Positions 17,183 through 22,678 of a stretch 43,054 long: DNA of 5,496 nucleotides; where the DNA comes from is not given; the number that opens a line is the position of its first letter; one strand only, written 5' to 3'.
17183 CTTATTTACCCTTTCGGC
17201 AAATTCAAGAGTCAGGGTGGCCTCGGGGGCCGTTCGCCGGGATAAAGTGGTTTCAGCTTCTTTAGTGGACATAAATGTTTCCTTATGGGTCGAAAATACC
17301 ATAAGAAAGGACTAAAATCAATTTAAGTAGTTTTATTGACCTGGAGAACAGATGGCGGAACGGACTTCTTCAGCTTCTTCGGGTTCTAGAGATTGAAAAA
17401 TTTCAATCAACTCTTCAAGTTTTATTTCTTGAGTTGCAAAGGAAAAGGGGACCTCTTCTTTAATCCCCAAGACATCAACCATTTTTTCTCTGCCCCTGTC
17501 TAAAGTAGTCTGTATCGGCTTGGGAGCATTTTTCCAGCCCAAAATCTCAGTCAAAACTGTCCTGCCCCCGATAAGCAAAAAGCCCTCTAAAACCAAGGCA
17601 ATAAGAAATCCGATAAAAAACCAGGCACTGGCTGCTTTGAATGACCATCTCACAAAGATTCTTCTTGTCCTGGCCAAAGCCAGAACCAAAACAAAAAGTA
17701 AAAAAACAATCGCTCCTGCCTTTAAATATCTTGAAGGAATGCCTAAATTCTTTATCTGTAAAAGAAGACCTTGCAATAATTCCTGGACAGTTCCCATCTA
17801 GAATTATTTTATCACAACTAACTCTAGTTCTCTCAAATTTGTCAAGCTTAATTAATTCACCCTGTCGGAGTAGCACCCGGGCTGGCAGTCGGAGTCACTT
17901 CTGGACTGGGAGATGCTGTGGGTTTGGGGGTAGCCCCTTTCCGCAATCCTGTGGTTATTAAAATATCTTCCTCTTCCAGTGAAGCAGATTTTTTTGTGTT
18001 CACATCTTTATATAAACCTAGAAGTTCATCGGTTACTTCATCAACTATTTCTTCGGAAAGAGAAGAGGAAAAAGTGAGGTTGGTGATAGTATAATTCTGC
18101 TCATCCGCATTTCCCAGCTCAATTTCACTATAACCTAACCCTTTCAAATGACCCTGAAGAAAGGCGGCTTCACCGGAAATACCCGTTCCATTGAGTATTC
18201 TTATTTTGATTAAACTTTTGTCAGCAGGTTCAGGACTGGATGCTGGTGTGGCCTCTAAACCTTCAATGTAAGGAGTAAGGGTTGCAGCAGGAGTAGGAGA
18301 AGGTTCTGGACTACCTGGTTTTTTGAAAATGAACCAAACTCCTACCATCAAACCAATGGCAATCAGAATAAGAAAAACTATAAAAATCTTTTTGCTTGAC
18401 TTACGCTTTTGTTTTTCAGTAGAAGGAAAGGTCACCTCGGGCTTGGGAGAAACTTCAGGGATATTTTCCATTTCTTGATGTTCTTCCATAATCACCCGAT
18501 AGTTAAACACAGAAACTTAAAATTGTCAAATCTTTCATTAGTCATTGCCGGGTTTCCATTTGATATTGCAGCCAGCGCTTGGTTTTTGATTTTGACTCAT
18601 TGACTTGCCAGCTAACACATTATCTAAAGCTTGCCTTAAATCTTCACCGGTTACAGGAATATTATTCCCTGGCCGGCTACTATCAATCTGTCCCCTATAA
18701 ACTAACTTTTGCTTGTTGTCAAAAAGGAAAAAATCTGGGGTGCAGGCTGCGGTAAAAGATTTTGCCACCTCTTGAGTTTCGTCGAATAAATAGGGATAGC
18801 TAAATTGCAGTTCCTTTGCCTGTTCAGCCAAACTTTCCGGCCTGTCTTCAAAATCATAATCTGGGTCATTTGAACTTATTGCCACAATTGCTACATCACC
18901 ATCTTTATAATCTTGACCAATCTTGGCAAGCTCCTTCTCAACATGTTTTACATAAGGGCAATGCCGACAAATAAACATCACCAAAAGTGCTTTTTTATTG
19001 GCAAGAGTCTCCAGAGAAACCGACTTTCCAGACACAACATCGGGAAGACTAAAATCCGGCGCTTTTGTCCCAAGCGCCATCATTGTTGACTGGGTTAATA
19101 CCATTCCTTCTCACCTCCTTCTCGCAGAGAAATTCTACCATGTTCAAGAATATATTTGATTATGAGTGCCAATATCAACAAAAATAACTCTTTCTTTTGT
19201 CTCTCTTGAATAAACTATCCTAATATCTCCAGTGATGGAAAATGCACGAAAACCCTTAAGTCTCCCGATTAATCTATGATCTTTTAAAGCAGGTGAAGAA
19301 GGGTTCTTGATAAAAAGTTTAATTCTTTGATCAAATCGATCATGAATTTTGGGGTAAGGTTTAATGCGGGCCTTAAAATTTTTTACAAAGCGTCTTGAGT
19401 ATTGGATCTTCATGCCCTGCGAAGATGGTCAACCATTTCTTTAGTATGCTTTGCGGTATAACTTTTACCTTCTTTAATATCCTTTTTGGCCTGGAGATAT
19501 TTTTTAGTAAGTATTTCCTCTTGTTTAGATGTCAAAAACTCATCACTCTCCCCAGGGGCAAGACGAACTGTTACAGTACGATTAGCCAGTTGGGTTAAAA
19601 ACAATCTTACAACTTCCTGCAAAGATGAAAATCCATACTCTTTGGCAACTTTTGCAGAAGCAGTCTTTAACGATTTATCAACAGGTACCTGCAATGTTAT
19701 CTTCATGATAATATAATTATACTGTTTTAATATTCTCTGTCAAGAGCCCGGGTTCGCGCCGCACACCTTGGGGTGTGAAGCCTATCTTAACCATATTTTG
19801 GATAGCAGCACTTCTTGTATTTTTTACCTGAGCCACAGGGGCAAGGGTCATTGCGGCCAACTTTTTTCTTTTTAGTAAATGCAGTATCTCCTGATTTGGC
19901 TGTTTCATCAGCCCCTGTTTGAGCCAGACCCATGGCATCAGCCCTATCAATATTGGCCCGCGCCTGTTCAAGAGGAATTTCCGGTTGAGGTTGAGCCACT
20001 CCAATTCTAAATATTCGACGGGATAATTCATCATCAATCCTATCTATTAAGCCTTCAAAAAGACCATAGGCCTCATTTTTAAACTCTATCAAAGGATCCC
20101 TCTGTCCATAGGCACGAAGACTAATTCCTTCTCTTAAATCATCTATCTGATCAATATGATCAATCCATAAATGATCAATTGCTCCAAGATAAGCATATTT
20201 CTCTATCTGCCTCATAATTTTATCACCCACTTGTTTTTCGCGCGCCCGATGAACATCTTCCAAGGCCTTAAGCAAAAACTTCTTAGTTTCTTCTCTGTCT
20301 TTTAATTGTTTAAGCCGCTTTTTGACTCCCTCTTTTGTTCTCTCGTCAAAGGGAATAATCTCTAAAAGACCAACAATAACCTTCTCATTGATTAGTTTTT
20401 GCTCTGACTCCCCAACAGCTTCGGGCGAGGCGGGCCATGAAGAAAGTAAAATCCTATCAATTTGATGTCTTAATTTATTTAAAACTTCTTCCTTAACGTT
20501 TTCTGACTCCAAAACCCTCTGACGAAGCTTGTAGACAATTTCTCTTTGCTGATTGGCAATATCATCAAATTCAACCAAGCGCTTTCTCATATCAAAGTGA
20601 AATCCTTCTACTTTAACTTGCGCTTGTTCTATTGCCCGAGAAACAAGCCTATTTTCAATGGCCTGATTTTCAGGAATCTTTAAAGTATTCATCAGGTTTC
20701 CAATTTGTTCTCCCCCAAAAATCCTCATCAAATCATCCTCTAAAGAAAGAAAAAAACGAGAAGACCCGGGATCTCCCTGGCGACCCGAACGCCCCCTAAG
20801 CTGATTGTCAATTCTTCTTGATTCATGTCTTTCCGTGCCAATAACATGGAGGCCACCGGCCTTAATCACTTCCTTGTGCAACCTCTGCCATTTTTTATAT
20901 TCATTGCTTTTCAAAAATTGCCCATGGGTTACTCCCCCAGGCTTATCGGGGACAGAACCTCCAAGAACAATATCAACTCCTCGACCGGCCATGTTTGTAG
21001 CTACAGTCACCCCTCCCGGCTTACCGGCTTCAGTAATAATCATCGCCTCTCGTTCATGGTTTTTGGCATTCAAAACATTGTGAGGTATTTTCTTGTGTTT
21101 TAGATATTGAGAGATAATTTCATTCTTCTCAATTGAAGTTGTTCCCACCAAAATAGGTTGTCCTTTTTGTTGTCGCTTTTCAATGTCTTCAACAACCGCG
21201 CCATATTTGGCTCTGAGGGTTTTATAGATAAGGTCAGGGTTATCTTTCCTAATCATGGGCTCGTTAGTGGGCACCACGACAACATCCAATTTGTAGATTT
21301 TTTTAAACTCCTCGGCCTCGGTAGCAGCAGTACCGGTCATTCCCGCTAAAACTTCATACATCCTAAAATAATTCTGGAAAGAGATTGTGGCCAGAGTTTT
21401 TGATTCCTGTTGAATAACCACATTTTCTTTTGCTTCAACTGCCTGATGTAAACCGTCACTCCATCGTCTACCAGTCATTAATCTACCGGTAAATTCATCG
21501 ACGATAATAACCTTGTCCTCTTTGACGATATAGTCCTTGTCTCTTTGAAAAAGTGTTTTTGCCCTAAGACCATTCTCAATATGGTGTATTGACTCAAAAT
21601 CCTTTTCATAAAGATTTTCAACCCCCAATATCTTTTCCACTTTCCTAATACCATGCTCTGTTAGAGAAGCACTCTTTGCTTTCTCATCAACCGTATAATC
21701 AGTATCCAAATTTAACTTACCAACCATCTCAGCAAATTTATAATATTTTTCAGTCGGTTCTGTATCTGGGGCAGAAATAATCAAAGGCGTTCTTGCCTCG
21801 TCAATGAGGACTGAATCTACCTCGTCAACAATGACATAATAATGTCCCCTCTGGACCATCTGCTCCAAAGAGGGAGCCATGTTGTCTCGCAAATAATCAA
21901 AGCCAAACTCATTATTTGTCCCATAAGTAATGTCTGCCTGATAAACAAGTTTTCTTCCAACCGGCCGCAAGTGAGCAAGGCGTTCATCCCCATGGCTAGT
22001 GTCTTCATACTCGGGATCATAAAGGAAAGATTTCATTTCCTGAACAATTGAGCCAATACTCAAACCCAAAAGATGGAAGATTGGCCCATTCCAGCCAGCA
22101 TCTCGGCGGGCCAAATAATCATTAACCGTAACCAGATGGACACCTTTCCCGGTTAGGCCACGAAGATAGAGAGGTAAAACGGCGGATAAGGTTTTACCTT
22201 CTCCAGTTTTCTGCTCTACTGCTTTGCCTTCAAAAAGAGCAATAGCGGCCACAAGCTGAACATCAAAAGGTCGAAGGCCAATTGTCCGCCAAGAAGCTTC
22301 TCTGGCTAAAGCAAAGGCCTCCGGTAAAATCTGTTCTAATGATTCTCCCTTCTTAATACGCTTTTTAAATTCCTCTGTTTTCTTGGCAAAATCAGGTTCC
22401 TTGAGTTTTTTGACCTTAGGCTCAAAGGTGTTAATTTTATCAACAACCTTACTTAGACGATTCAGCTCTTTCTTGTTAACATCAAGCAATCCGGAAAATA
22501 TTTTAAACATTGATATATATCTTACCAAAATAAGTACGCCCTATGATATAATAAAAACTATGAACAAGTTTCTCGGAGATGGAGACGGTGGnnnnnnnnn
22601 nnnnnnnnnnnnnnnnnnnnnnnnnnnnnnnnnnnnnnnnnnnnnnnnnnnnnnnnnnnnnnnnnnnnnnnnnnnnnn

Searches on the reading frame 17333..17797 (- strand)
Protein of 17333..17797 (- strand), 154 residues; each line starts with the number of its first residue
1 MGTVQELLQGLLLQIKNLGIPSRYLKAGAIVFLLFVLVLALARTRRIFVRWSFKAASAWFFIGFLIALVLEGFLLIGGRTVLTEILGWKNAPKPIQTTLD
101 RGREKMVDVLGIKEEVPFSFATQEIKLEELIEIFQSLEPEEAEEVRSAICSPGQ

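Call 11: search_protein_families(library=pfam, proteins=[window:17333-17797:-], max_evalue=0.01)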
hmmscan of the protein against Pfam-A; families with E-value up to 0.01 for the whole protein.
window:17333-17797:- (154 aa): 0 families

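Call 15: search_protein_families(library=pfam, proteins=[window:17333-17797:-], max_evalue=0.1)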
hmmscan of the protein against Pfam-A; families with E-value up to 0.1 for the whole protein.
window:17333-17797:- (154 aa): 1 family
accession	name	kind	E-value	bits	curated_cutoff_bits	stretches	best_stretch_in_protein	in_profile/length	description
PF17198.9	AveC_like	-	0.064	13.1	26.6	1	27-77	66-120/234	Spirocyclase AveC-like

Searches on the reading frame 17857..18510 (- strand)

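Call 11: search_protein_families(library=pfam, proteins=[window:17857-18510:-], max_evalue=0.01)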
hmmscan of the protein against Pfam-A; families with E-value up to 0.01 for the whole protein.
window:17857-18510:- (217 aa): 1 family
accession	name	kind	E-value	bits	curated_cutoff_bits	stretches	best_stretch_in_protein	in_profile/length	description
PF13399.11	LytR_C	-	2.7e-06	28.7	22.2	1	101-147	2-47/86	LytR cell envelope-related transcriptional attenuator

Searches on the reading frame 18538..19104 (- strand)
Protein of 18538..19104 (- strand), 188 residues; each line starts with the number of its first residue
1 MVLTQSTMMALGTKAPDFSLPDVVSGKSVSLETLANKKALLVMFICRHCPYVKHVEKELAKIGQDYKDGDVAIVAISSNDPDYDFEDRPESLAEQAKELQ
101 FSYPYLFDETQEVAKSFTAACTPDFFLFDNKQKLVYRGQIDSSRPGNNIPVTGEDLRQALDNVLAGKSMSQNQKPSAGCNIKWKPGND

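Call 11: search_protein_families(library=pfam, proteins=[window:18538-19104:-], max_evalue=0.01)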
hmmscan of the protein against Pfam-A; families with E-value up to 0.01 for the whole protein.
window:18538-19104:- (188 aa): 5 families
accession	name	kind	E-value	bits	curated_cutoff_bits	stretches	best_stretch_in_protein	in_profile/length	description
PF00578.27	AhpC-TSA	-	1.1e-21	77.4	26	1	12-136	2-123/124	AhpC/TSA family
PF08534.16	Redoxin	-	1.9e-20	73.6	26.6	1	12-144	3-138/148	Redoxin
PF13098.12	Thioredoxin_2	-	2.5e-08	34.7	27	1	35-142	3-97/104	Thioredoxin-like domain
PF13905.12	Thioredoxin_8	-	1.6e-06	28.8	27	1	38-133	2-93/94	Thioredoxin-like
PF00085.26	Thioredoxin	-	3.1e-05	24.4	23.5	1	34-77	14-57/103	Thioredoxin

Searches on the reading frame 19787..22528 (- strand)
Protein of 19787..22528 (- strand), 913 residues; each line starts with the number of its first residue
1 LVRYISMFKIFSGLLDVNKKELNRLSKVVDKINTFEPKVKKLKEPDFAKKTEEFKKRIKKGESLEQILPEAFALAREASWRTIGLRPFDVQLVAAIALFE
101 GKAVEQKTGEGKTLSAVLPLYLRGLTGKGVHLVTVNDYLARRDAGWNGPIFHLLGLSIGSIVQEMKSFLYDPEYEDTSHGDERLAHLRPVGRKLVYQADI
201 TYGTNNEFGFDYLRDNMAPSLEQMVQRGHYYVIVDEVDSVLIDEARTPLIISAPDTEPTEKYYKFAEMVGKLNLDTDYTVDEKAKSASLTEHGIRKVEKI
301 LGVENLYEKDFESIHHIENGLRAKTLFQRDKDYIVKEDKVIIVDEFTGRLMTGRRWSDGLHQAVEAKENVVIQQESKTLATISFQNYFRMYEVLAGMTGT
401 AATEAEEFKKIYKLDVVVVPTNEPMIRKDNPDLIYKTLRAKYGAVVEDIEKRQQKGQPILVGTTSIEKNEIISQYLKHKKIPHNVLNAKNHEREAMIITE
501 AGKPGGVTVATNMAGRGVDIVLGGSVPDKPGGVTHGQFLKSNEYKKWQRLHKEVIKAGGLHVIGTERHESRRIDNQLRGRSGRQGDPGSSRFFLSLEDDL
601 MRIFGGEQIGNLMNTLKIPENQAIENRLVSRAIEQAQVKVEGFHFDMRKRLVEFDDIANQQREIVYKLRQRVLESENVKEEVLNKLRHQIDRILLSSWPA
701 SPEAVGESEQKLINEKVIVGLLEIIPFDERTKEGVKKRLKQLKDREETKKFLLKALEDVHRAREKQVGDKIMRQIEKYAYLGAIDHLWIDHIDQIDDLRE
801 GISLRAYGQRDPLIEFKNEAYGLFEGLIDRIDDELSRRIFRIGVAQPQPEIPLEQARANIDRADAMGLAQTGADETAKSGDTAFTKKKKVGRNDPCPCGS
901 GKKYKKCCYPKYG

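Call 11: search_protein_families(library=pfam, proteins=[window:19787-22528:-], max_evalue=0.01)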
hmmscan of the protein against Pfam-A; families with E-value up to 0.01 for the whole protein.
window:19787-22528:- (913 aa): 6 families
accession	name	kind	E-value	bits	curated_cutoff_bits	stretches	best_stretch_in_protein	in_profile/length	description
PF07517.20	SecA_DEAD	-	5.8e-115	384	24.6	1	16-409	7-290/290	SecA DEAD-like domain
PF21090.3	P-loop_SecA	-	3.3e-87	291.8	27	1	424-620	1-204/205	SecA P-loop domain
PF07516.18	SecA_SW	-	3.5e-53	181.1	26.7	1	623-842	1-199/200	SecA Wing and Scaffold domain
PF01043.26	SecA_PP_bind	-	1.3e-41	142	23.5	1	259-365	3-110/110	SecA preprotein cross-linking domain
PF02810.21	SEC-C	-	8.7e-10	38.7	20.4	1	892-910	1-19/19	SEC-C motif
PF00271.37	Helicase_C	-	0.0068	17.1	23.5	0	448-520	9-81/110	Helicase conserved C-terminal domain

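Call 73: find_homologous_proteins(query=window:19787-22528:-, max_evalue=1e-50)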
Query window:19787-22528:- (913 aa): 8000 proteins with E <= 1e-50 among 8000 candidates; the best 120 are listed.
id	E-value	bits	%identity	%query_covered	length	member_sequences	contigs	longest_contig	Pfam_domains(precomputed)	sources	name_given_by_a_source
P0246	0.0e+0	2039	100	99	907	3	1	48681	PF07517.21,PF07516.19,PF21090.4,PF02810.22,PF01043.27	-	-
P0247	0.0e+0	1661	81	99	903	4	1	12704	PF07517.21,PF07516.19,PF21090.4,PF02810.22,PF01043.27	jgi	-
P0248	0.0e+0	1611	78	99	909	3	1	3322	PF07517.21,PF07516.19,PF21090.4,PF02810.22,PF01043.27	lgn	-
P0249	0.0e+0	1597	77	99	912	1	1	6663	PF07517.21,PF07516.19,PF21090.4,PF02810.22,PF01043.27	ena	-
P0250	0.0e+0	1592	77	98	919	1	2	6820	PF07517.21,PF07516.19,PF21090.4,PF02810.22,PF01043.27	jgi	jgi:preprotein translocase subunit SecA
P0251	0.0e+0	1592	78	99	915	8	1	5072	PF07517.21,PF07516.19,PF21090.4,PF01043.27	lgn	-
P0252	0.0e+0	1585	77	99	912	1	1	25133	PF07517.21,PF07516.19,PF21090.4,PF02810.22,PF01043.27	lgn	-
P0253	0.0e+0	1576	77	99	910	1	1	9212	PF07517.21,PF07516.19,PF21090.4,PF02810.22,PF01043.27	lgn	-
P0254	0.0e+0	1573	77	99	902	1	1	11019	PF07517.21,PF07516.19,PF21090.4,PF02810.22,PF01043.27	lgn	-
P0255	0.0e+0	1568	76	99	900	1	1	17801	PF07517.21,PF07516.19,PF21090.4,PF02810.22,PF01043.27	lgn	-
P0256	0.0e+0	1561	76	99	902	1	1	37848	PF07517.21,PF07516.19,PF21090.4,PF02810.22,PF01043.27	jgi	jgi:preprotein translocase subunit SecA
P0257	0.0e+0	1561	76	99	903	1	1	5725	PF07517.21,PF07516.19,PF21090.4,PF02810.22,PF01043.27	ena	-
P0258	0.0e+0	1559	76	99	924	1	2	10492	PF07517.21,PF07516.19,PF21090.4,PF02810.22,PF01043.27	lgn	-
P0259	0.0e+0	1559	76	99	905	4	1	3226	PF07517.21,PF07516.19,PF21090.4,PF02810.22,PF01043.27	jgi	-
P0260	0.0e+0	1559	76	99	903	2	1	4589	PF07517.21,PF07516.19,PF21090.4,PF02810.22,PF01043.27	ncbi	ncbi:MAG: preprotein translocase subunit SecA [Patescibacteria group bacterium]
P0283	0.0e+0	1534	75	99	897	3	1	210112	PF07517.21,PF07516.19,PF21090.4,PF02810.22,PF01043.27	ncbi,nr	ncbi:preprotein translocase subunit SecA [Patescibacteria group bacterium]|nr:preprotein translocase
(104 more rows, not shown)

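Call 74: find_encoding_contigs(protein=P0283, flank=1000, max_places=4)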
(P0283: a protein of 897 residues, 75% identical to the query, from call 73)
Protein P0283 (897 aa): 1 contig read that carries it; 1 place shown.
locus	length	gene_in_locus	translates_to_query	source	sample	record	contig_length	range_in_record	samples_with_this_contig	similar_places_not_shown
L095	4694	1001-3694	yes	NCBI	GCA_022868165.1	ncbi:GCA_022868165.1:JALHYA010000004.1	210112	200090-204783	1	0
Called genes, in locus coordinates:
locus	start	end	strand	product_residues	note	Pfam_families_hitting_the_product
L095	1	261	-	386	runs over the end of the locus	PF05496:RuvB_N, PF00158:Sigma54_activat (faint), PF20720:nSTAND3, PF00004:AAA, PF07728:AAA_5 (faint), PF13173:AAA_14 (weak), PF16193:AAA_assoc_2, PF12002:MgsA_C, +1 more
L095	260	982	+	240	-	PF01564:Spermine_synth (weak), PF08242:Methyltransf_12 (weak), PF13649:Methyltransf_25 (weak)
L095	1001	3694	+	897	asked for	PF07517:SecA_DEAD, PF01043:SecA_PP_bind, PF21090:P-loop_SecA, PF07516:SecA_SW, PF02810:SEC-C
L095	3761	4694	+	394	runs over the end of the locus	PF01702:TGT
